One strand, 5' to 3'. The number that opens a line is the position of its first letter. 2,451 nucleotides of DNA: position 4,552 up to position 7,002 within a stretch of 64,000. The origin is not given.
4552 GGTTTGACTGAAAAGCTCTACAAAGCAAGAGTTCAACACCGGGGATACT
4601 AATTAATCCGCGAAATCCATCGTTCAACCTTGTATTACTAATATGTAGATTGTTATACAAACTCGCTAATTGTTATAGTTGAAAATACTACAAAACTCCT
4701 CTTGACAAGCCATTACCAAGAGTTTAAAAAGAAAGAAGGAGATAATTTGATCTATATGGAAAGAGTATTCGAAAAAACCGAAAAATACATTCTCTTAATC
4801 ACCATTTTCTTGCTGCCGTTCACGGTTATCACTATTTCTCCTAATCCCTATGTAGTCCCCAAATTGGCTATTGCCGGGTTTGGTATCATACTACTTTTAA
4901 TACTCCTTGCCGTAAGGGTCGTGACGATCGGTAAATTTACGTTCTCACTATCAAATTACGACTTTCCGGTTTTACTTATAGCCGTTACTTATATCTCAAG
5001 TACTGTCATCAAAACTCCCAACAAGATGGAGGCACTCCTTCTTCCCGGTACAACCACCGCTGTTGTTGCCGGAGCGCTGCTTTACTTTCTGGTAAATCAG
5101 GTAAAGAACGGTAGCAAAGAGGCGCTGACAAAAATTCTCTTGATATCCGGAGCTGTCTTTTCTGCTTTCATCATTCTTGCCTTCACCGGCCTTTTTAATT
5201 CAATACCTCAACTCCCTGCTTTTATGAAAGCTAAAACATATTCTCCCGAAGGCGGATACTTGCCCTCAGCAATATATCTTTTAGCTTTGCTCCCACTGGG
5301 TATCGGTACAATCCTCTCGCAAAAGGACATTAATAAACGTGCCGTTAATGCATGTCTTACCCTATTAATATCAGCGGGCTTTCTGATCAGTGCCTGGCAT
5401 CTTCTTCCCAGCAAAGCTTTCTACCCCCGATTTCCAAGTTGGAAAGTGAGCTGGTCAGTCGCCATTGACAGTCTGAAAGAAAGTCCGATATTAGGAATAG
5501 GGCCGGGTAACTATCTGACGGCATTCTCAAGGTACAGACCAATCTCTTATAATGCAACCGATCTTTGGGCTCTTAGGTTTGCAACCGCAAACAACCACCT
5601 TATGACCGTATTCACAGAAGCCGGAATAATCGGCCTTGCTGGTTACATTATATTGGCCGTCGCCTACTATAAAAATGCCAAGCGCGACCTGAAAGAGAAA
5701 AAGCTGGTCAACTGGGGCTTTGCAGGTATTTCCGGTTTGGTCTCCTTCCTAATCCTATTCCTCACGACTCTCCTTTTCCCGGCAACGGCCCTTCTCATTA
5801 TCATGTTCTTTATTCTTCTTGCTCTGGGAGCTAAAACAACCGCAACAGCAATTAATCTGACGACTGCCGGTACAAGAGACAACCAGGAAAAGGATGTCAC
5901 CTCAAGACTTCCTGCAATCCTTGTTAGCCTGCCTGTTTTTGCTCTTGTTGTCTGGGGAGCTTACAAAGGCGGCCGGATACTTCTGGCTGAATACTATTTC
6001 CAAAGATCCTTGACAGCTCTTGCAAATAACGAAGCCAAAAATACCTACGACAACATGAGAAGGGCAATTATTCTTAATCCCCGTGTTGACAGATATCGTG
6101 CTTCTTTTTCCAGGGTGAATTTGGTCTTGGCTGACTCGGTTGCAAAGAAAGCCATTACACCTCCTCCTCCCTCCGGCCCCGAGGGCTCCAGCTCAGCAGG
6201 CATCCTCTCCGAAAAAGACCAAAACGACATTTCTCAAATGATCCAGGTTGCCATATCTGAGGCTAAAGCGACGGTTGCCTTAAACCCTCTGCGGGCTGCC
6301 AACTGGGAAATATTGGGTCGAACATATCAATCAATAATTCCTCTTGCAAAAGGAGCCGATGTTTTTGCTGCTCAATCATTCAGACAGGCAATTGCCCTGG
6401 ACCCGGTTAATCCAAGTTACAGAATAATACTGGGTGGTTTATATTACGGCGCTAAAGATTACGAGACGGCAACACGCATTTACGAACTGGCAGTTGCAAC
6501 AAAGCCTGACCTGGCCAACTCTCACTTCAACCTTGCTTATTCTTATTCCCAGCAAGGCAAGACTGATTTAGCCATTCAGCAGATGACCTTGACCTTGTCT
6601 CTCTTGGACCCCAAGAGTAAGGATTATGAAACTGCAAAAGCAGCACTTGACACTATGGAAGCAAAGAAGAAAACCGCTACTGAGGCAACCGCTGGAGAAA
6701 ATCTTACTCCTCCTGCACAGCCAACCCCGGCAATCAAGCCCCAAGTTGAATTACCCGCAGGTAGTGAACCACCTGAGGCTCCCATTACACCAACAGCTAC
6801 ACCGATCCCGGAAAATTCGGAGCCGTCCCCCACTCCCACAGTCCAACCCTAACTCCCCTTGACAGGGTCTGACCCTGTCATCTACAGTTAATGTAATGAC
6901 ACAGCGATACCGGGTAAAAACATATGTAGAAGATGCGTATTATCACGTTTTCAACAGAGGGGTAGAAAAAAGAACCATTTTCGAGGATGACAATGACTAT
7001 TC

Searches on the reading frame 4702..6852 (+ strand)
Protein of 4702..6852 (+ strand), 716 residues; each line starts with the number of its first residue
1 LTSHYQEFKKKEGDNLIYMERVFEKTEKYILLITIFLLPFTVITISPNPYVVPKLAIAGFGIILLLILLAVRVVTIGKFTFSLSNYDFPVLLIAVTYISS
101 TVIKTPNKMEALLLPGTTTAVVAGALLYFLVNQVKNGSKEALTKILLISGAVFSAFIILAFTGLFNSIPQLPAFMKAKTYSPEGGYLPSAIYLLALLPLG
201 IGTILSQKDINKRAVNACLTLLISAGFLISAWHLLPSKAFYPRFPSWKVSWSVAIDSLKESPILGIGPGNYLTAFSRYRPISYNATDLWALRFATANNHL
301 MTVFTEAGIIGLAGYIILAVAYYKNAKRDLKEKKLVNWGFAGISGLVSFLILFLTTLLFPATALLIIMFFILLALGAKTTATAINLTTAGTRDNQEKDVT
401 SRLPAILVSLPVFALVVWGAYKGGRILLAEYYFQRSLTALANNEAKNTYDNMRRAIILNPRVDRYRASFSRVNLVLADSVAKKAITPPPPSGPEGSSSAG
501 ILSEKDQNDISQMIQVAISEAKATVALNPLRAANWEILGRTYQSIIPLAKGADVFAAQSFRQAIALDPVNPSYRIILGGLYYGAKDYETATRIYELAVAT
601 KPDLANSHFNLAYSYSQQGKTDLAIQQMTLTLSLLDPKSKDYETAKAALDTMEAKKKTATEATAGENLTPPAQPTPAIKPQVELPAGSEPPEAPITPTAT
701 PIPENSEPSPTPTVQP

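Call 9: search_protein_families(library=pfam, proteins=[window:4702-6852:+], max_evalue=0.0001)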
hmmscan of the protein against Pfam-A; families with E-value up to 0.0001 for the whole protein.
window:4702-6852:+ (716 aa): 4 families
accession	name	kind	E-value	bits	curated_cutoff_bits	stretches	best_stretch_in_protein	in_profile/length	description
PF13431.12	TPR_17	-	1.6e-07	31.5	24.4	0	594-626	2-34/34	Tetratricopeptide repeat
PF23914.1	TPR_CcmH_CycH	-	1.6e-06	28.5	42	1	528-641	46-157/158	Cytochrome c-type biogenesis protein H TPR domain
PF13414.12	TPR_11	-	8.5e-06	25.8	26.8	0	580-619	3-42/42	TPR repeat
PF14559.12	TPR_19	-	2.5e-05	25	25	0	583-649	3-68/68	Tetratricopeptide repeat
